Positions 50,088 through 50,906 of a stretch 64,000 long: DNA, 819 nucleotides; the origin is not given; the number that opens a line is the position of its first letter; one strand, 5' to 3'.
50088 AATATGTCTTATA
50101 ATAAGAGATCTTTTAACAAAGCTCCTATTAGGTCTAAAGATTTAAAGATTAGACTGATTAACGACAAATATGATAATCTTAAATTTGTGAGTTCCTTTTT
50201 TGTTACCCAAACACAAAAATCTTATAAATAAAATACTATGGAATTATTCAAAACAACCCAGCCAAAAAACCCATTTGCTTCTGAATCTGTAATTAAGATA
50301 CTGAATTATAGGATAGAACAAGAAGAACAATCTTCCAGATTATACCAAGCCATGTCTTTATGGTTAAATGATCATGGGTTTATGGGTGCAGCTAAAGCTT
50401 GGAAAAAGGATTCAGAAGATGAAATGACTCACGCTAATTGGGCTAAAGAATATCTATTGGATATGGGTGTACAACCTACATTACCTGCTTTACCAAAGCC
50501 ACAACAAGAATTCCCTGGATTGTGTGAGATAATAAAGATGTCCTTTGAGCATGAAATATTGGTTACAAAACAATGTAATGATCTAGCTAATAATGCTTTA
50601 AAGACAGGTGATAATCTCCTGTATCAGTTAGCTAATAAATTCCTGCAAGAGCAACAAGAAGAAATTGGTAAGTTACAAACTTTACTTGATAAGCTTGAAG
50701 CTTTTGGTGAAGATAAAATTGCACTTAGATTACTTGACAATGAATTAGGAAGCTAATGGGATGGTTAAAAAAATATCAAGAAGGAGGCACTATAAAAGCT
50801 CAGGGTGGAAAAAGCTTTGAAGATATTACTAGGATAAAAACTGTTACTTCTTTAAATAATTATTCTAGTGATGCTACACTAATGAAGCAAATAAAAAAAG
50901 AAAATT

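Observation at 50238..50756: Phage-encoded FtnA-type ferritin embedded between giant virion proteins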

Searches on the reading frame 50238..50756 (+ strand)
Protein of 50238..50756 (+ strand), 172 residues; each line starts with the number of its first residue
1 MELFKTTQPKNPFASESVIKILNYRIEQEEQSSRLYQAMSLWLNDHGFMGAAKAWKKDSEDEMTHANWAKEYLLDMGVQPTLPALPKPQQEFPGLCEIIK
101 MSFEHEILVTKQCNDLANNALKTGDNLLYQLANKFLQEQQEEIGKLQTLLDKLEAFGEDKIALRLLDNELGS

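Call 4: search_protein_families(library=pfam, proteins=[window:50238-50756:+], max_evalue=1)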
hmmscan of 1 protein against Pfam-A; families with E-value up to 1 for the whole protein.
window:50238-50756:+ (172 aa): 4 families
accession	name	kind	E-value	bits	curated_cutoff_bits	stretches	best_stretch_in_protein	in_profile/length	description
PF00210.30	Ferritin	-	5.4e-25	88.4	24.5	1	19-154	1-140/142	Ferritin-like domain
PF02915.23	Rubrerythrin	-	0.00068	20.5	22.8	1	20-82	1-62/137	Rubrerythrin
PF03713.19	DUF305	-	0.028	14.9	27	1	124-152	27-55/151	Domain of unknown function (DUF305)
PF14663.11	RasGEF_N_2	-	0.056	14.2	27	1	108-170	9-68/108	Rapamycin-insensitive companion of mTOR RasGEF_N domain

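Call 5: search_protein_families(library=phrogs, proteins=[window:50238-50756:+], max_evalue=0.001)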
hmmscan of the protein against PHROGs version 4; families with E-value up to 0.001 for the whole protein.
window:50238-50756:+ (172 aa): 1 family
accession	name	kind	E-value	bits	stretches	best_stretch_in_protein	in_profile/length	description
phrog_16594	-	unknown function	2.5e-22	80.5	1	17-170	5-158/167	-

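Call 6: search_solved_structures(query=window:50238-50756:+, max_evalue=1, show_alignments=3)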
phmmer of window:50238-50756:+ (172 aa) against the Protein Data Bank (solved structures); distinct sequences matched with E-value up to 1: 143 (the best 60 are shown).
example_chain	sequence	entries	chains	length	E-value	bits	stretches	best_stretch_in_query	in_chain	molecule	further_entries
9bye_A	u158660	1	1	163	4.2e-25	91.7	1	18-171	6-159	Bacterial non-heme ferritin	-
3qz3_A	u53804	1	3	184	6.2e-24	87.9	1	14-171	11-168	Ferritin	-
1eum_A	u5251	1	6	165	1.2e-22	83.8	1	18-171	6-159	FERRITIN 1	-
4reu_A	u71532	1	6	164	1.2e-22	83.7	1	18-171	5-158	Ferritin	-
28yp_A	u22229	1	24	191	1.3e-22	83.7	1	17-171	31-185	Bacterial non-heme ferritin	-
28yq_A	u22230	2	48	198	1.5e-22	83.4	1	17-171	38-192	Bacterial non-heme ferritin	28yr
4ztt_A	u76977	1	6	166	3e-22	82.5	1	18-171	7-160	ferritin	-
3egm_A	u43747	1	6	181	1.9e-21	79.8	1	10-168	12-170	Ferritin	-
3bve_A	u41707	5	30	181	1.9e-21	79.8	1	10-168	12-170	Ferritin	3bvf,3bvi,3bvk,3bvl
5u1b_A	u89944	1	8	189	4e-21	78.8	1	3-168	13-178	MtrE protein,Ferritin chimera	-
4xgs_A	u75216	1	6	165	4.4e-21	78.7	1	18-171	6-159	Ferritin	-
25ho_A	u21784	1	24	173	6.6e-20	74.8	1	17-168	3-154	Bacterial non-heme ferritin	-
5c6f_A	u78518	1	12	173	7.3e-20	74.7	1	10-168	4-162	Bacterial non-heme ferritin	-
8w3g_F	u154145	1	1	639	1.6e-19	73.5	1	14-166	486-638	Prefusion-stabilized RSV F protein UFCR1(1TD0)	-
6ls0_H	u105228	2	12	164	4.7e-18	68.8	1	15-171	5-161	Ferritin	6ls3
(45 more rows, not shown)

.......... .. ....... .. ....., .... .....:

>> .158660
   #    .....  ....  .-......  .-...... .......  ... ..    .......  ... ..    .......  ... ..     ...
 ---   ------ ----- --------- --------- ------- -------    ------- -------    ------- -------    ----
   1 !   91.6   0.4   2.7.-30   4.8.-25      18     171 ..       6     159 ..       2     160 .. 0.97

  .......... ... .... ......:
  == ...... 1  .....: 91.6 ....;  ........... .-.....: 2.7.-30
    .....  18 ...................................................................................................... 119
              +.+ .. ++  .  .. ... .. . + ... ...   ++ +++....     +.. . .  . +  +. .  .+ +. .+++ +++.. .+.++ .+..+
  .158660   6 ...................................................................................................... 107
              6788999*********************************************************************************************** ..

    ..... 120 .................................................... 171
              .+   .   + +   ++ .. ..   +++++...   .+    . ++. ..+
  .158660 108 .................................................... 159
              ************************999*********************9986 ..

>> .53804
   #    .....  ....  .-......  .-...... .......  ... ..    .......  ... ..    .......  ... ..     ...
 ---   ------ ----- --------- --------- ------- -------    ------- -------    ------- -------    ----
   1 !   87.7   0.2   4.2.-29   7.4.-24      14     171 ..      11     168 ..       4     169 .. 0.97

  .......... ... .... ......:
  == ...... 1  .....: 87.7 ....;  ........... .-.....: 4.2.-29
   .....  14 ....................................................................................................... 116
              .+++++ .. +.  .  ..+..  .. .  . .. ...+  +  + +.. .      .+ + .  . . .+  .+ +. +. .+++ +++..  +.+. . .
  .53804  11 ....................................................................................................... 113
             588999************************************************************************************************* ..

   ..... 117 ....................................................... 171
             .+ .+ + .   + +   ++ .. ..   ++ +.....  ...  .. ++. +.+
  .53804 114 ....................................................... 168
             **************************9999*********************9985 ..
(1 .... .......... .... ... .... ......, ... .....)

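Call 7: search_dna_similar(query=window:50238-50756:+, collection=phages, mode=protein, max_rows=40)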
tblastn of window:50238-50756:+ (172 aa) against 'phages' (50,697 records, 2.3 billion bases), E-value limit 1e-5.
Records with a match: 5; places in all: 5; records where one place covers at least 80% of the query: 3.
Best place of each record, by identity: <60% 5.
By first word of the organism name: Bacteriophage 3; Staphylococcus 2.
By host as written in the record: - 3; Staphylococcus aureus 2.
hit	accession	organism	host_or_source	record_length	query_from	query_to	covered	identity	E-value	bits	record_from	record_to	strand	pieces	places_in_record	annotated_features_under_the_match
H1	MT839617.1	Bacteriophage sp.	human fecal samples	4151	15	172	92%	30.4%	2e-13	72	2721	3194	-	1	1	record has no annotation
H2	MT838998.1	Bacteriophage sp.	human fecal samples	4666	15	172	92%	27.8%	2e-9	61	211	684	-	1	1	record has no annotation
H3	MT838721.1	Bacteriophage sp.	human fecal samples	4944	15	171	91%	28.0%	2e-9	61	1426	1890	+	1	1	record has no annotation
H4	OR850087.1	Staphylococcus phage SA 1298 Kay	Staphylococcus aureus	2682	47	172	73%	28.6%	8e-8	56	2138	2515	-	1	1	record has no annotation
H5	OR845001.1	Staphylococcus phage SA 1306 Kay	Staphylococcus aureus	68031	47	172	73%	28.6%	9e-8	56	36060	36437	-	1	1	record has no annotation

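Call 15: find_homologous_proteins(query=window:50238-50756:+, max_evalue=1e-10)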
Query window:50238-50756:+ (172 aa): 321 proteins with E <= 1e-10 among 347 candidates; the best 120 are listed.
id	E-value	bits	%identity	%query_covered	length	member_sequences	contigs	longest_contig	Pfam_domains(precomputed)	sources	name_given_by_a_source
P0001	1.6e-108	378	99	100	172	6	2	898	PF00210.31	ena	-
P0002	1.8e-95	335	88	100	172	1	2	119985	PF00210.31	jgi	-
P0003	5.8e-91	321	83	99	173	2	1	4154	PF00210.31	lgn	-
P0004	5.6e-87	308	85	95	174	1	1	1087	PF00210.31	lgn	-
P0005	8.7e-85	301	81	97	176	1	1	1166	PF00210.31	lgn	-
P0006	2.6e-84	299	77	99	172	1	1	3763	PF00210.31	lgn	-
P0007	4.6e-84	298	76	100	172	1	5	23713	PF02915.24,PF00210.31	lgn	-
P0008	6.5e-84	298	81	97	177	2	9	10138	PF00210.31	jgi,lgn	-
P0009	9.5e-84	297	76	99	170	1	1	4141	PF00210.31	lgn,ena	-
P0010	1.2e-83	297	77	98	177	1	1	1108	PF02915.24,PF00210.31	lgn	-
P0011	1.2e-83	297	82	95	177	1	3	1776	PF00210.31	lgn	-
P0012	2.6e-83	296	80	94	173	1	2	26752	PF00210.31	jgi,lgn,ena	-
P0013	2.7e-83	296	80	97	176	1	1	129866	PF00210.31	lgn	-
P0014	3.0e-83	296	76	100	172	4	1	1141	PF00210.31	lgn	-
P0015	3.4e-83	295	74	100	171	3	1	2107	PF00210.31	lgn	-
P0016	3.7e-83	295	79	96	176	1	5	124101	PF00210.31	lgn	-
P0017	3.8e-83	295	77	99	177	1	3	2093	PF00210.31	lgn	-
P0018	3.9e-83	295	76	100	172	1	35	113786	PF00210.31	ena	-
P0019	4.2e-83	295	78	100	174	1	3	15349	PF00210.31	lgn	-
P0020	7.3e-83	294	76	99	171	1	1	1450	PF00210.31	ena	-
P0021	8.6e-83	294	76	100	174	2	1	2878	PF00210.31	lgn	-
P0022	9.4e-83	294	75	100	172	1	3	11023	PF00210.31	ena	-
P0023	2.0e-82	293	77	98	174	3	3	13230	PF00210.31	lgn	-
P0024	1.2e-81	290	74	99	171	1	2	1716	PF00210.31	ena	-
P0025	1.3e-81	290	76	98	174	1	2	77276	PF00210.31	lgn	-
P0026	1.5e-81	290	78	97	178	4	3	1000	PF00210.31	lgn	-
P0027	1.8e-81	290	74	100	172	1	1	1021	PF00210.31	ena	-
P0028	1.9e-81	290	74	100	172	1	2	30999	PF00210.31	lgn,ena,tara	tara:strand:+ start:3404 stop:3922 length:519 start_codon:yes stop_codon:yes gene_type:complete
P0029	2.2e-81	289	74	99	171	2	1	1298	PF00210.31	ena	-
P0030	3.4e-81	289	77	97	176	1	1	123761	PF00210.31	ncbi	-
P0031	4.2e-81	289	75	100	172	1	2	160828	PF00210.31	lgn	-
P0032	5.4e-81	288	73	100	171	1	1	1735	PF00210.31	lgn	-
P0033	7.5e-81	288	76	98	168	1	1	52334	PF00210.31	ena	-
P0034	7.6e-81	288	78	97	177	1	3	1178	PF00210.31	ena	-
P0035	1.0e-80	287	78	97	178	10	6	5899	PF02915.24,PF00210.31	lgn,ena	-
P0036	1.2e-80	287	77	96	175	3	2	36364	PF00210.31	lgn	-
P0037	1.9e-80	286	73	100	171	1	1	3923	PF00210.31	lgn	-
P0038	3.1e-80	286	73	100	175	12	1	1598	PF02915.24,PF00210.31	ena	-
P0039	4.0e-80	285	76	96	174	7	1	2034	PF00210.31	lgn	-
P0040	5.6e-80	285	76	97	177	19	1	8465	PF00210.31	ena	-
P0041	6.7e-80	285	78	95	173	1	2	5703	PF00210.31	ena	-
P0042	8.2e-80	284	75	98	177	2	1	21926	PF00210.31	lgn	-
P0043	8.3e-80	284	75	100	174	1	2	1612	PF00210.31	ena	-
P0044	1.1e-79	284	74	100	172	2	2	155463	PF00210.31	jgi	-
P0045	7.0e-79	281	75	97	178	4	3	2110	PF00210.31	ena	-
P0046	1.0e-78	281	74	99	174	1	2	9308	PF00210.31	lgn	-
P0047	1.4e-78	280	74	98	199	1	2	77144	PF00210.31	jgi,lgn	jgi:ferritin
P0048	1.6e-78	280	74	95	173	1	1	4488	PF00210.31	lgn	-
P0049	1.7e-78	280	77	97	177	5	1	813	PF00210.31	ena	-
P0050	8.7e-78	278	73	98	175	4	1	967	PF00210.31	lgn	-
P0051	1.1e-77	277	75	95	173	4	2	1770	PF00210.31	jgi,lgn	-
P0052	1.7e-77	277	73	100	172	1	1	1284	PF00210.31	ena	-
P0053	2.2e-77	276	71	100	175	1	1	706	PF02915.24,PF00210.31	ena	-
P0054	2.3e-77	276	75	95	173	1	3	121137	PF00210.31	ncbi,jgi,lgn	jgi:ferritin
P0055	2.7e-77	276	75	94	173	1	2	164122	PF00210.31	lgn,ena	-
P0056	3.5e-77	276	72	100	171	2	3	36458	PF00210.31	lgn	-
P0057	5.9e-77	275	73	100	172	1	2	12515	PF00210.31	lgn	-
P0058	6.6e-77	275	75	94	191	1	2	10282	PF00210.31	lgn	-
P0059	9.0e-77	274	73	97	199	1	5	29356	PF00210.31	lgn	-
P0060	1.1e-76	274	75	95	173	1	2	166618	PF00210.31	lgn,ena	-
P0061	1.4e-76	274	73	99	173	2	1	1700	PF00210.31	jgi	-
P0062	1.4e-76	274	73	98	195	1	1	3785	PF00210.31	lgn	-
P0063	1.7e-76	274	68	99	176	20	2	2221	PF00210.31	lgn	-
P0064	2.4e-76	273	72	100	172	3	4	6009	PF00210.31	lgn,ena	-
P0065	2.8e-76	273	77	95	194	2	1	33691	PF00210.31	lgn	-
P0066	2.4e-75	270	72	97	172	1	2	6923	PF00210.31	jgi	jgi:ferritin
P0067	3.9e-75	269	75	94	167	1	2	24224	PF00210.31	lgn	-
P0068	7.9e-75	268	74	97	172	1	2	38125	PF00210.31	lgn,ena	-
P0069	1.2e-74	268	68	99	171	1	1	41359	PF00210.31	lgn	-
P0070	1.4e-74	267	72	100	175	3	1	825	PF00210.31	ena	-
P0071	1.9e-74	267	69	99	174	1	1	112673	PF00210.31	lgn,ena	-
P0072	2.1e-74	267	71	96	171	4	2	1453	PF00210.31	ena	-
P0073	3.1e-74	266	70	99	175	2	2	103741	PF00210.31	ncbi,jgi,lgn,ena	jgi:ferritin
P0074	3.7e-74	266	74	95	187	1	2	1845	PF00210.31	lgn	-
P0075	3.7e-74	266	74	94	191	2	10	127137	PF00210.31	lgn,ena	-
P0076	3.8e-74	266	72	96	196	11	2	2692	PF00210.31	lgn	-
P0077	7.2e-74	265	70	98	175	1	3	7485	PF00210.31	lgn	-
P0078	7.9e-74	265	71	100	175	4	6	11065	PF00210.31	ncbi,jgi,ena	-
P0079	1.5e-73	264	75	94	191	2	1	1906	PF00210.31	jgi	-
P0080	2.3e-73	263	75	94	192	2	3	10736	PF00210.31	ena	-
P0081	3.1e-73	263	72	97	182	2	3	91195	PF00210.31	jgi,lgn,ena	jgi:ferritin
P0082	4.3e-73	263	72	95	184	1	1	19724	PF00210.31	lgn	-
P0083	5.3e-73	262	71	100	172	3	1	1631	PF00210.31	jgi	jgi:ferritin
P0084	6.3e-73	262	69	100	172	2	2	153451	PF00210.31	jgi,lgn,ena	jgi:ferritin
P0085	6.7e-73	262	67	99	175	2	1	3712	PF00210.31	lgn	-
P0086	1.4e-72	261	73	94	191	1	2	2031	PF00210.31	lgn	-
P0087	2.1e-72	260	71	95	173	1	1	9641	PF00210.31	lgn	-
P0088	2.2e-72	260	68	98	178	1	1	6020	PF00210.31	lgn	-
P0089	3.8e-72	259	69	95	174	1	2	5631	PF00210.31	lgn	-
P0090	4.7e-72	259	69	98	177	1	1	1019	PF00210.31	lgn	-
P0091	8.1e-72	258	72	94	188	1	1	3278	PF00210.31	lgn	-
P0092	1.2e-71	258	73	94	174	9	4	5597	PF00210.31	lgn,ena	-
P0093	1.3e-71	258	68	97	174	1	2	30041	PF00210.31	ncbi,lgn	-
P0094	2.4e-71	257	69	99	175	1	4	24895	PF00210.31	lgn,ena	-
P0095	2.6e-71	257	68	98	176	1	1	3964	PF00210.31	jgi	jgi:ferritin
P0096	3.3e-71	256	66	97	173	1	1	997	PF00210.31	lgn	-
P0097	4.2e-71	256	69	97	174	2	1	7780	PF00210.31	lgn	-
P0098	8.3e-71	255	69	97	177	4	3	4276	PF00210.31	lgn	-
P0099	8.4e-71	255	71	95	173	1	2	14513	PF00210.31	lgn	-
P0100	9.2e-71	255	71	95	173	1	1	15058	PF00210.31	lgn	-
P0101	1.1e-70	255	70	93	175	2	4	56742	PF00210.31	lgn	-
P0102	1.4e-70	254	71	94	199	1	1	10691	PF00210.31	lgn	-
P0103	2.7e-70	253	66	95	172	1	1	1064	PF00210.31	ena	-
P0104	7.2e-70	252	68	97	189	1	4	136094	PF02915.24,PF00210.31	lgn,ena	-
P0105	8.0e-70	252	71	94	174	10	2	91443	PF02915.24,PF00210.31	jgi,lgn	-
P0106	1.4e-69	251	71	95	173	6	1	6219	PF00210.31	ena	-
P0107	1.4e-69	251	69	95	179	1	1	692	PF00210.31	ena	-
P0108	2.1e-69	251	67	95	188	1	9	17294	PF00210.31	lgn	-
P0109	2.4e-69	250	71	93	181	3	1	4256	PF00210.31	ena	-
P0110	3.0e-69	250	70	94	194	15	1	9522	PF00210.31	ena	-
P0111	3.2e-69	250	69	94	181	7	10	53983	PF00210.31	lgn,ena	-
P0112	9.4e-69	248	68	94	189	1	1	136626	PF02915.24,PF00210.31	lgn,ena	-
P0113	1.1e-68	248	70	94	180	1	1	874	PF02915.24,PF00210.31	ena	-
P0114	1.1e-68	248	68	94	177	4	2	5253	PF00210.31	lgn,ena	-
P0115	1.3e-68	248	67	96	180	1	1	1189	PF00210.31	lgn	-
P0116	1.8e-68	248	67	96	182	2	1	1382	PF00210.31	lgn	-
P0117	2.0e-68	247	68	97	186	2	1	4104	PF02915.24,PF00210.31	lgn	-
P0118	3.8e-68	246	65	99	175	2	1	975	PF00210.31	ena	-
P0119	4.8e-68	246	70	94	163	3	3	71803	PF00210.31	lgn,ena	-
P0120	8.8e-68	245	64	99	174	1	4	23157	PF00210.31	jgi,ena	-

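Call 17: find_encoding_contigs(protein=P0002, flank=10000, max_places=2)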
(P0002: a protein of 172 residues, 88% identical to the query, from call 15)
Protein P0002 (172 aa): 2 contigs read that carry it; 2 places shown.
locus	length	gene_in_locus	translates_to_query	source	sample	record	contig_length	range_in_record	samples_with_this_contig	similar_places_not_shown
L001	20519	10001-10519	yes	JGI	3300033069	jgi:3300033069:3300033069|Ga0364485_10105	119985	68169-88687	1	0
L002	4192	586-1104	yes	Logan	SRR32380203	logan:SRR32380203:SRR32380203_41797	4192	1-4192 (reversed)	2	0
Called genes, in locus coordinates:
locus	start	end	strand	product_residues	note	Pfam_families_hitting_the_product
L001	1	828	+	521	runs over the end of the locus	-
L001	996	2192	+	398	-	-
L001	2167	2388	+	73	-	-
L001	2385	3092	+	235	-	PF25702:CrAss_Ring_2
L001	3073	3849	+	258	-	PF07453:NUMOD1 (weak)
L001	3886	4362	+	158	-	-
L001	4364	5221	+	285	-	PF24228:CrAss_Ring_1 (weak)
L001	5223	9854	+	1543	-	-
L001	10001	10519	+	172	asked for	PF00210:Ferritin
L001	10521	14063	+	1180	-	PF01464:SLT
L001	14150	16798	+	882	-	-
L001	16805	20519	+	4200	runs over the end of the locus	-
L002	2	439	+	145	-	?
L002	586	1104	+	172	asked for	PF00210:Ferritin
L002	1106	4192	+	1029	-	?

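Call 18: list_cluster_members(proteins=[P0030, P0054, P0073, P0078, P0093, P0001])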
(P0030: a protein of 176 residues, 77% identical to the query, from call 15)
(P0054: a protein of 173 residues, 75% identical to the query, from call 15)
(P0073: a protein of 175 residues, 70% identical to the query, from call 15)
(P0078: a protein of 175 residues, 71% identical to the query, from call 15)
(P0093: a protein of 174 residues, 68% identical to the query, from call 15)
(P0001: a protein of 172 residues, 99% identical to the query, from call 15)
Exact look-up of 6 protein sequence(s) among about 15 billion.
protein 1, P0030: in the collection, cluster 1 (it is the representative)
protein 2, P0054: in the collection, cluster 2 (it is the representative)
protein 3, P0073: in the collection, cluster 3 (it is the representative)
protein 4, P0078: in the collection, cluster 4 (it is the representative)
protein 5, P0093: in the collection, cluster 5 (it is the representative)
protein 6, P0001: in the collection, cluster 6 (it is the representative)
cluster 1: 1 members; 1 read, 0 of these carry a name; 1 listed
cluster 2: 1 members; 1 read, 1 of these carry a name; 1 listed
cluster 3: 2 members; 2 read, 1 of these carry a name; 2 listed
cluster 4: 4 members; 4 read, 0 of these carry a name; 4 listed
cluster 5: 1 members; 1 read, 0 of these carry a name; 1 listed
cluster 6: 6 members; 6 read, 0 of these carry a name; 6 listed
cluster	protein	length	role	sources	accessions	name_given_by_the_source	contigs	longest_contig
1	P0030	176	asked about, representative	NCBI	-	-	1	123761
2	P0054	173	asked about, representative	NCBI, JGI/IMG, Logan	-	ferritin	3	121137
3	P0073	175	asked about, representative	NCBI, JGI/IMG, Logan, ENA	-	ferritin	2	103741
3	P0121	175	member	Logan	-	-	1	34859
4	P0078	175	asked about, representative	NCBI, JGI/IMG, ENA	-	-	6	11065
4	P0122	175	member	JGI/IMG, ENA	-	-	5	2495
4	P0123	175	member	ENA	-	-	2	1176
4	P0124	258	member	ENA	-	-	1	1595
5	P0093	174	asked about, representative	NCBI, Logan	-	-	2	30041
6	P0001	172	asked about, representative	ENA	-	-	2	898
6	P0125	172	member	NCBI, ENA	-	-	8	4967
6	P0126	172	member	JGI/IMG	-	-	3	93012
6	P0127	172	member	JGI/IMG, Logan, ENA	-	-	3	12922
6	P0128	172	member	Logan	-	-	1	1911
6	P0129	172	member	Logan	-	-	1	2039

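Call 19: find_encoding_contigs(protein=P0060, flank=10000, max_places=1)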
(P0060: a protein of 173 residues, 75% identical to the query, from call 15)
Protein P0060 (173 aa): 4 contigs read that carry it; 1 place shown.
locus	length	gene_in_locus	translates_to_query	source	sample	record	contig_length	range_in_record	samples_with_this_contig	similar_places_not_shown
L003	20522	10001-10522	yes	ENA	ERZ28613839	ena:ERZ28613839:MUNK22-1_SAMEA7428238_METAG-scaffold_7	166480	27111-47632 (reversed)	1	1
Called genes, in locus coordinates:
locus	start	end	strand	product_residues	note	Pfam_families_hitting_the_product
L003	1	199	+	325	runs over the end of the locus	-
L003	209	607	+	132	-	-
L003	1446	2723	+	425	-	-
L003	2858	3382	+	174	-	-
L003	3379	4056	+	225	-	PF25702:CrAss_Ring_2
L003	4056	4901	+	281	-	-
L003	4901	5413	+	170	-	PF01145:Band_7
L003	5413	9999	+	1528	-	-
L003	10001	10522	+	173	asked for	PF00210:Ferritin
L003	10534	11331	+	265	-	-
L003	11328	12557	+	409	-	-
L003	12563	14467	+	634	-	-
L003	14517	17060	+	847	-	-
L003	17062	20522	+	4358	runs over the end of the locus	-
